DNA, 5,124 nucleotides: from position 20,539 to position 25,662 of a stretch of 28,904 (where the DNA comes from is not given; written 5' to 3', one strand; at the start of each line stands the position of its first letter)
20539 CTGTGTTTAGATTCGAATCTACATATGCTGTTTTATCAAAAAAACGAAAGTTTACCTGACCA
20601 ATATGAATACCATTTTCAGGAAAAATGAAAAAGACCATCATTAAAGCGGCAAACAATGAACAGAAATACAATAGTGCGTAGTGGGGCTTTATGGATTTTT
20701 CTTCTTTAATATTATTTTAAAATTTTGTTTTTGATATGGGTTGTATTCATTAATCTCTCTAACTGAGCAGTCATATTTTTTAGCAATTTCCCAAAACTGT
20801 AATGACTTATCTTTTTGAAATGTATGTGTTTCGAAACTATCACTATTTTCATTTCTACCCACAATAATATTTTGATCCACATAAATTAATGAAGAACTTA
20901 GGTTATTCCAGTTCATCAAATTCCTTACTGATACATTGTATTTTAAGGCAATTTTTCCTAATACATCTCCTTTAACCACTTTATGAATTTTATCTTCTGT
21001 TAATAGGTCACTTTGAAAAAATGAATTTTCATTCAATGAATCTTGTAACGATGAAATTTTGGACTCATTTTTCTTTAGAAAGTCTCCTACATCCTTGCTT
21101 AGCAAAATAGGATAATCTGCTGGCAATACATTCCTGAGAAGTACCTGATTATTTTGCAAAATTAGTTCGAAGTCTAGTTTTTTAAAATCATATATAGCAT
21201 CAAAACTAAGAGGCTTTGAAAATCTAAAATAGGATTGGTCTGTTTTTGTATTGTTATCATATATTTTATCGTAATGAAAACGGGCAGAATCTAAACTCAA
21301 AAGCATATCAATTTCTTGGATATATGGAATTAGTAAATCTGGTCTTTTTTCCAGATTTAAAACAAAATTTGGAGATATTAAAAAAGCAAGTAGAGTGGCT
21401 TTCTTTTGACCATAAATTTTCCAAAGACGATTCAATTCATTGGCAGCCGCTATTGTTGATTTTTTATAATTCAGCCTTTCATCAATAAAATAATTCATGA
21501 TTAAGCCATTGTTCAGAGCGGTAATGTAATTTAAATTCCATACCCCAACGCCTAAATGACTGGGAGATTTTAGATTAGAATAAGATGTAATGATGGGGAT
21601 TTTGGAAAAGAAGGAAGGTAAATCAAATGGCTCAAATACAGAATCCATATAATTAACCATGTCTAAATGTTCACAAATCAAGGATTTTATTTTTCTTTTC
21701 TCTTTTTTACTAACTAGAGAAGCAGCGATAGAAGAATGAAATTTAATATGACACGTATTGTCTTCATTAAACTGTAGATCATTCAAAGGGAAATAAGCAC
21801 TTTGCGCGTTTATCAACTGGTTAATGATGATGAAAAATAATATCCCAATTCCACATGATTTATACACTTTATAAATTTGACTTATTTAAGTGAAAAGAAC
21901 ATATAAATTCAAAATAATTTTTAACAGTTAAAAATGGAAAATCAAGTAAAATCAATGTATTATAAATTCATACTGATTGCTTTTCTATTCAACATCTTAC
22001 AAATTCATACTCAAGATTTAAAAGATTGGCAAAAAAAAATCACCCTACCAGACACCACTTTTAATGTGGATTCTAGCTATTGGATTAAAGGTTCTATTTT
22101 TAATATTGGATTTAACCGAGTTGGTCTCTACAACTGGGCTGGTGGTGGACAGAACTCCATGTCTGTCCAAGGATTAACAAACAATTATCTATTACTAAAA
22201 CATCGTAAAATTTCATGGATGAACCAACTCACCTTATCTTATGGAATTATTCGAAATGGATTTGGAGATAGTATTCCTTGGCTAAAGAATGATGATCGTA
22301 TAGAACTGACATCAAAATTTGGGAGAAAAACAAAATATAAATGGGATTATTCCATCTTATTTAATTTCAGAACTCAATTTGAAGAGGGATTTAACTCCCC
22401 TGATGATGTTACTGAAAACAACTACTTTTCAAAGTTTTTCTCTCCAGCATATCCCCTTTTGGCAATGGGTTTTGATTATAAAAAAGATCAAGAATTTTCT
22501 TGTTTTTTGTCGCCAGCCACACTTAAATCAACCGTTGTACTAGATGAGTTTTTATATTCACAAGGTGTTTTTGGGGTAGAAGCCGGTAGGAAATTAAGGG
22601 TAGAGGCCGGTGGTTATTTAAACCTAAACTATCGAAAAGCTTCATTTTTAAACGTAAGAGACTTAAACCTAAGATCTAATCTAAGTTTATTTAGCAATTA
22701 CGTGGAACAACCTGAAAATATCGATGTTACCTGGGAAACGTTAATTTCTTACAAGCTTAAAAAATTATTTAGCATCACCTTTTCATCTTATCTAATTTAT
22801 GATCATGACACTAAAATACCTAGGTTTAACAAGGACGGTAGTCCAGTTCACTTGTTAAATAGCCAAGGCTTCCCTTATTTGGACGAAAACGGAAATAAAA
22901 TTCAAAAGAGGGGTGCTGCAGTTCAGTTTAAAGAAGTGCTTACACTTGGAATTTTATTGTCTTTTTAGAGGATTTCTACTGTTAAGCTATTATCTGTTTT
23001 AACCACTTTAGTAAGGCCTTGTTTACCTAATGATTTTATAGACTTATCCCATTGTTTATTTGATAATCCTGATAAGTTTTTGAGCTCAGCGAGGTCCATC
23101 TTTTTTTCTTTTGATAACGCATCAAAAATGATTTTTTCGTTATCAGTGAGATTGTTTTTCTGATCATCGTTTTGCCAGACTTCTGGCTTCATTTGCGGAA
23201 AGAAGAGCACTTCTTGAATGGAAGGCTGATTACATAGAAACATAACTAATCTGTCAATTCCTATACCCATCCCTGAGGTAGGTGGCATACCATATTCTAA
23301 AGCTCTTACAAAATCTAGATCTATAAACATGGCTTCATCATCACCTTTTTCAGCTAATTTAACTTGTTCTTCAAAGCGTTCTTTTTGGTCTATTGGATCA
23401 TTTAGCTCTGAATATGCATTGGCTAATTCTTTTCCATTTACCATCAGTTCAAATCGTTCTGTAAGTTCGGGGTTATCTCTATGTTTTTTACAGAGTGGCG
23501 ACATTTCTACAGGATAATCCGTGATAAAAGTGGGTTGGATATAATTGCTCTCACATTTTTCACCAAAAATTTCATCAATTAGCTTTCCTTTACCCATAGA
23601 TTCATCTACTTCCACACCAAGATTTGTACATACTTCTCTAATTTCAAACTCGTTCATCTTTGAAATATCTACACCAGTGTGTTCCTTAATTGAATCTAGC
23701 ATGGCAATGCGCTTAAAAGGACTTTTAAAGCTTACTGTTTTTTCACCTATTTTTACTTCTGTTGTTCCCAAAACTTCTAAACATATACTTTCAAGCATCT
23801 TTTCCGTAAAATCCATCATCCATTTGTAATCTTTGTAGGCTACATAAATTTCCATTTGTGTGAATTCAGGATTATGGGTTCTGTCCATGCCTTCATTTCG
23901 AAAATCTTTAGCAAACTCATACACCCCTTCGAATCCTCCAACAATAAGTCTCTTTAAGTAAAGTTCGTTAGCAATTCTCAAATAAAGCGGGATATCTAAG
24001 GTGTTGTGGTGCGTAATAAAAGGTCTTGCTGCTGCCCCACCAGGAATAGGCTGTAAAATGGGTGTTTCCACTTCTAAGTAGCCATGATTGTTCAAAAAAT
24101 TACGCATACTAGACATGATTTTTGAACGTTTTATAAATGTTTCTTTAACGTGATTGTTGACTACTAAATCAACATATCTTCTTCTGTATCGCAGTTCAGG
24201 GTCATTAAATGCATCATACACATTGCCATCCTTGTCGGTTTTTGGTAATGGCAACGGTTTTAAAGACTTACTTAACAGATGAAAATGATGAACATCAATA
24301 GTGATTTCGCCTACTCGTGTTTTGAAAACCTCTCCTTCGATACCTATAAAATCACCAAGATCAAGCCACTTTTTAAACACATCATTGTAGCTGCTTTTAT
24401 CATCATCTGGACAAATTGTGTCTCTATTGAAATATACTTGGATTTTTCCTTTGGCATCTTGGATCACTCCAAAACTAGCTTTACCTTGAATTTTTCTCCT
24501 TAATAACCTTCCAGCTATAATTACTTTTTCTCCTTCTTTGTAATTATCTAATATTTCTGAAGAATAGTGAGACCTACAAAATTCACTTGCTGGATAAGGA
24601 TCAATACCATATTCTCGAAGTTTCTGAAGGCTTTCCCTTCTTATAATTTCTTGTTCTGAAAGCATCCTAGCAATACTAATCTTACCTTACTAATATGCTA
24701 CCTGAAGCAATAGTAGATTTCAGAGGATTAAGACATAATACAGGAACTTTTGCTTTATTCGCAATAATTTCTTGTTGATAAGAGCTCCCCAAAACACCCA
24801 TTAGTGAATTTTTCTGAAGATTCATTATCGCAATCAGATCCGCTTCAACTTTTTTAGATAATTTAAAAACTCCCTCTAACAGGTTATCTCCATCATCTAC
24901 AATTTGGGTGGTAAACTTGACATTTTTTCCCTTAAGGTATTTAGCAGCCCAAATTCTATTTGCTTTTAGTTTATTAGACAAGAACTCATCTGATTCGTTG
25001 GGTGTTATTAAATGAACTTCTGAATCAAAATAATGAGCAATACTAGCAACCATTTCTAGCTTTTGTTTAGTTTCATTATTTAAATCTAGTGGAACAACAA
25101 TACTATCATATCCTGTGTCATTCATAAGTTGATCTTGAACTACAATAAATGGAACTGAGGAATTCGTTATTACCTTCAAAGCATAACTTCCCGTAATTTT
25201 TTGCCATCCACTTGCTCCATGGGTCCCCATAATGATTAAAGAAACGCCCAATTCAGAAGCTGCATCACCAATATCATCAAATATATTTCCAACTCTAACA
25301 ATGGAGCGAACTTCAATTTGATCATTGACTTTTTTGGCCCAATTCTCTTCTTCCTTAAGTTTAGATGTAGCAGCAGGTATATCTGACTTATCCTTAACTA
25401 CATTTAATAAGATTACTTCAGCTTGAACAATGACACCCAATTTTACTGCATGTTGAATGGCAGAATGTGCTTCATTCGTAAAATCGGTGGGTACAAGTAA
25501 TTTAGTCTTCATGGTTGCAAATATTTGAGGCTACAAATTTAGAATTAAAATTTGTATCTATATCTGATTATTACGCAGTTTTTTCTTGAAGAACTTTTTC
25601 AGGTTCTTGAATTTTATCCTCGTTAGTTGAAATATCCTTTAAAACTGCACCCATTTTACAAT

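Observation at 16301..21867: Four-gene O-acylation module: dead MltD-LysM, SGNH, SGNH, MBOAT with FIYFQF tail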

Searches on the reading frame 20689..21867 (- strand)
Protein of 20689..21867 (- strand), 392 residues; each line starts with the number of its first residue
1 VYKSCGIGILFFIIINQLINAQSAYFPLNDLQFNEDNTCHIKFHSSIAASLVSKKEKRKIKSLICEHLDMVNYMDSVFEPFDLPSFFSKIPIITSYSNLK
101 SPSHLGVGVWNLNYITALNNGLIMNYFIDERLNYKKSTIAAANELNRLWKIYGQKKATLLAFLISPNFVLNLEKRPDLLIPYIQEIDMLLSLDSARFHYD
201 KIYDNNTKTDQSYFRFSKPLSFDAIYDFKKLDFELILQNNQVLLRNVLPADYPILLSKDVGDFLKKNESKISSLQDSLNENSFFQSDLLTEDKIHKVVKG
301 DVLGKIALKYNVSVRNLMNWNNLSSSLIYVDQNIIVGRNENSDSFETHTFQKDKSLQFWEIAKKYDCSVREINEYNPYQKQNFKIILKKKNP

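Call 3: search_protein_families(library=pfam, proteins=[window:20689-21867:-], max_evalue=0.01)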
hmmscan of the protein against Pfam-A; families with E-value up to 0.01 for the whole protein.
window:20689-21867:- (392 aa): 2 families
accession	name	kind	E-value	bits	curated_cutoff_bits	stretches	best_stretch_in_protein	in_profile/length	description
PF01476.26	LysM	-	2.2e-14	53.5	20.9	1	295-336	1-42/43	LysM domain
PF23473.1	LysM3_LYK4_5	-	0.00046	20.7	29.3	0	297-335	7-45/48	LYK4/5 LysM3 domain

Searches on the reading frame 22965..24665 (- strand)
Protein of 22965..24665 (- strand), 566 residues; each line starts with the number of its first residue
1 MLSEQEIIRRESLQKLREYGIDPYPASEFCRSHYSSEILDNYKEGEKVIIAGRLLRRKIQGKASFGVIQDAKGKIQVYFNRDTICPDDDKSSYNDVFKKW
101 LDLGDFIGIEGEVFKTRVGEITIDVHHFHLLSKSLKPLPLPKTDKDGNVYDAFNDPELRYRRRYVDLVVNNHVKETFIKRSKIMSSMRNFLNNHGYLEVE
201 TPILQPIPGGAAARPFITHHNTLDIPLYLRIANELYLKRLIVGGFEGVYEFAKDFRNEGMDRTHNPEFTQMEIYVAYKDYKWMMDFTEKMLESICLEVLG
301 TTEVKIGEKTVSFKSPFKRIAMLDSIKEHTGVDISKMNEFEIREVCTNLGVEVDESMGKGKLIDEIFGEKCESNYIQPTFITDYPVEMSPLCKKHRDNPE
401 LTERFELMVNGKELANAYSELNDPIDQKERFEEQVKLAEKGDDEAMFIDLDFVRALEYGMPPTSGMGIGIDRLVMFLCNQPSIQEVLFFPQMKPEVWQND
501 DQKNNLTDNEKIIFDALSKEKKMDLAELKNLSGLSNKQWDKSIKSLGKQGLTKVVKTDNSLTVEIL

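Call 3: search_protein_families(library=pfam, proteins=[window:22965-24665:-], max_evalue=0.01)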
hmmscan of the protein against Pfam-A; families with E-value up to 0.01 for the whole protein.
window:22965-24665:- (566 aa): 4 families
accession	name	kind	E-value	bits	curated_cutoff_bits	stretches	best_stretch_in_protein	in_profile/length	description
PF00152.25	tRNA-synt_2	-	1.7e-95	320.1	25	1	156-493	2-308/308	tRNA synthetases class II (D, K and N)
PF01336.31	tRNA_anti-codon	-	2.1e-11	44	27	1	48-131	1-75/75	OB-fold nucleic acid binding domain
PF01409.25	tRNA-synt_2d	-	2.6e-06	27.6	19.8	1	253-317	110-173/246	tRNA synthetases class II core domain (F)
PF13489.12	Methyltransf_23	-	0.0088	16.2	27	0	144-202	61-119/164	Methyltransferase domain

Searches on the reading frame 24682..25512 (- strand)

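Call 3: search_protein_families(library=pfam, proteins=[window:24682-25512:-], max_evalue=0.01)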
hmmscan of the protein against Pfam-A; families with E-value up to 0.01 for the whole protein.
window:24682-25512:- (276 aa): 1 family
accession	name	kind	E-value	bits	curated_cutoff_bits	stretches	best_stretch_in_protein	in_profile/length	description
PF00582.32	Usp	-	1.4e-27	97.4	24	2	3-125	3-140/141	Universal stress protein family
